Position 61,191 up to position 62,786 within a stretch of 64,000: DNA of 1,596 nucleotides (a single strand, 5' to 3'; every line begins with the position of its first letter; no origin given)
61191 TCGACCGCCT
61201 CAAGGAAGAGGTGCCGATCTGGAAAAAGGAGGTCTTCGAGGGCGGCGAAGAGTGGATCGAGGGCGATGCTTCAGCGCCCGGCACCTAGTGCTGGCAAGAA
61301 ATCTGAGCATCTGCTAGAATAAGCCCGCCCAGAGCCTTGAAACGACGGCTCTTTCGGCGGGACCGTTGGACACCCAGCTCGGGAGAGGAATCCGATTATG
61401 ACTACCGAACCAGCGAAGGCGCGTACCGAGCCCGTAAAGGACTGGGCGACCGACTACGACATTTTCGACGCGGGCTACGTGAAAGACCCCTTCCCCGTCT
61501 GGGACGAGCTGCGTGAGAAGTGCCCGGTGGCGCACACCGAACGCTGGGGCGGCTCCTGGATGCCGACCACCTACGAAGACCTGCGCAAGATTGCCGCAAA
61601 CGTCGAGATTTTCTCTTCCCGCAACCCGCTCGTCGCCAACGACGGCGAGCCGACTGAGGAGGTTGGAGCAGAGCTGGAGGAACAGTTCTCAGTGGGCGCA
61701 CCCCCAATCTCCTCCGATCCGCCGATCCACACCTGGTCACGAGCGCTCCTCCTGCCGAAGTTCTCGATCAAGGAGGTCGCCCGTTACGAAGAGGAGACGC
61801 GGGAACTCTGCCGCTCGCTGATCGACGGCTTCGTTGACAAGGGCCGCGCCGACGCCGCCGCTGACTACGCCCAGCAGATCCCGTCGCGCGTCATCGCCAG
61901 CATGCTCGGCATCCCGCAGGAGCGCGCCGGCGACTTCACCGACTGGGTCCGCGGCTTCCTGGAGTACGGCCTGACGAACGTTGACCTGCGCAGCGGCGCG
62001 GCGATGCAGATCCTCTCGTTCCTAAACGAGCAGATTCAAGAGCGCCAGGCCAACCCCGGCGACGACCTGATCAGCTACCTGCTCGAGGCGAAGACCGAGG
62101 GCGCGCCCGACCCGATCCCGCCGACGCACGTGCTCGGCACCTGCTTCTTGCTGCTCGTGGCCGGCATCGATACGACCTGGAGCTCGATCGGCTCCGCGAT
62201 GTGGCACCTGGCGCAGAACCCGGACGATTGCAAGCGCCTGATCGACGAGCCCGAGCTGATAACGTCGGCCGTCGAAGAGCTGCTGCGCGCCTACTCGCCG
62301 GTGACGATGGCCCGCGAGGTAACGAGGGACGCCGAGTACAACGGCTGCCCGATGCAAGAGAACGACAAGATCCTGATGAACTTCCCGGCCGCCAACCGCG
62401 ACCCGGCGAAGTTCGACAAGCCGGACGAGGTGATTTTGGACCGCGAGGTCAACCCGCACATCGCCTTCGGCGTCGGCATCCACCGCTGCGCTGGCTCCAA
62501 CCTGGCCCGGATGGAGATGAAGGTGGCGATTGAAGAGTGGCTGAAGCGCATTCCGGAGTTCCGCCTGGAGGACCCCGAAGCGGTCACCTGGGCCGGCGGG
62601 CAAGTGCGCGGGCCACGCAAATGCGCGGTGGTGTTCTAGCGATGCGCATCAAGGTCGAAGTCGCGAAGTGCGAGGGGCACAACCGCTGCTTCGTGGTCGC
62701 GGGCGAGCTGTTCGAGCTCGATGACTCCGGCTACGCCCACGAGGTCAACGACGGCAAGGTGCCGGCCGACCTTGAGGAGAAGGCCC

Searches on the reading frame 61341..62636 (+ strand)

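Call 72: search_protein_families(library=pfam, proteins=[window:61341-62636:+], max_evalue=0.001)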
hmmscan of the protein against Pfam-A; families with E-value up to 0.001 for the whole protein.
window:61341-62636:+ (432 aa): 1 family
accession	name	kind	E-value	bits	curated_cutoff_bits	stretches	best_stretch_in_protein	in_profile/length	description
PF00067.27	p450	-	2.2e-25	89.8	22.8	1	222-403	214-431/462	Cytochrome P450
